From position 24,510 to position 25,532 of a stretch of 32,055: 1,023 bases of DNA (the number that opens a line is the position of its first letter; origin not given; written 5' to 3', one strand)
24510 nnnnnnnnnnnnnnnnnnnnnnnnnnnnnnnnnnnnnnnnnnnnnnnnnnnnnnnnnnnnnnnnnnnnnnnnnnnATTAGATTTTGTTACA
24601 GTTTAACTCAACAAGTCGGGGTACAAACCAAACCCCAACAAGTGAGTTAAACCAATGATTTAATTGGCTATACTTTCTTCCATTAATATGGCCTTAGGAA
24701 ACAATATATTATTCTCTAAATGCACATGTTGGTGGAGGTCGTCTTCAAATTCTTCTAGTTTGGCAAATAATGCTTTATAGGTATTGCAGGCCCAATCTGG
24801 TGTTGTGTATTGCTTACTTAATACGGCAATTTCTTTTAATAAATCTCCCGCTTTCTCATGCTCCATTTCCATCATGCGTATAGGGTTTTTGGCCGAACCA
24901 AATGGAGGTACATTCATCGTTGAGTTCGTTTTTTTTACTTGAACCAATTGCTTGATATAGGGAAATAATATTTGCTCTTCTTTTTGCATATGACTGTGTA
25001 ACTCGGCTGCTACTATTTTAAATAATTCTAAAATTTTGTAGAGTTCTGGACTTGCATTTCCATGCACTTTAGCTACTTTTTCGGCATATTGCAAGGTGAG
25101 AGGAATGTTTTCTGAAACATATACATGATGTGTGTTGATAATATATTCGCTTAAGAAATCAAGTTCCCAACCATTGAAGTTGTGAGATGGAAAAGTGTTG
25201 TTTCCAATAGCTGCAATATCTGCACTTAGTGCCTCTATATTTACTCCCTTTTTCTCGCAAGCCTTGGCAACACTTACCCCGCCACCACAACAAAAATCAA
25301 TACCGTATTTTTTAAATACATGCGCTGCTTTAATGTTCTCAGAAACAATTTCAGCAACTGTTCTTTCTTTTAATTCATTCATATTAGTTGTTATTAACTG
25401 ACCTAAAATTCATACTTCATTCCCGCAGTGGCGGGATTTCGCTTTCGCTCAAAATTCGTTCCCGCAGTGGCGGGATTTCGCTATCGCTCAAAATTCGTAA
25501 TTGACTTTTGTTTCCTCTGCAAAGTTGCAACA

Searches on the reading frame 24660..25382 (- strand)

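Call 6: search_protein_families(library=pfam, proteins=[window:24660-25382:-])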
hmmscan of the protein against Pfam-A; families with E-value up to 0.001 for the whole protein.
window:24660-25382:- (240 aa): 2 families
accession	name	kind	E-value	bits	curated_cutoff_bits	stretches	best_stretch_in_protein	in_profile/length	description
PF04405.19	ScdA_N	-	3.9e-21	74.9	32.5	1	6-58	2-54/56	Domain of Unknown function (DUF542)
PF01814.28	Hemerythrin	-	5e-21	75.9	25.3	1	81-231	5-127/127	Hemerythrin HHE cation binding domain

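Call 23: search_protein_families(library=ncbifam, proteins=[window:24660-25382:-], max_evalue=0.01)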
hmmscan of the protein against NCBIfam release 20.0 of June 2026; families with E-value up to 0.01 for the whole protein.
window:24660-25382:- (240 aa): 6 families
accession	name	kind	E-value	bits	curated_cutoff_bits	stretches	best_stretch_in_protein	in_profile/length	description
TIGR03652.1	FeS_repair_RIC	equivalog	7.5e-74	248.2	204.7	1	9-231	1-216/216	iron-sulfur cluster repair di-iron protein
NF008221.0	PRK10992.1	equivalog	8.9e-53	179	254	1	4-233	3-218/220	iron-sulfur cluster repair protein YtfE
NF009777.0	PRK13276.1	equivalog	9.3e-42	143.3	259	1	5-230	4-222/224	iron-sulfur cluster repair di-iron protein ScdA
NF041614.1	FeSrepair_DnrN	equivalog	3.3e-21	76.2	300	1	75-231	17-154/157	iron-sulfur cluster repair protein DnrN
NF053874.1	persist_PA2171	equivalog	8.5e-06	25.6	190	0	166-230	2-57/157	PA2171 family ribosome-binding persister protein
TIGR03980.1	prismane_assoc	subfamily_domain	0.0016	18.4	44.95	0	5-56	3-57/58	hybrid cluster protein-associated redox disulfide domain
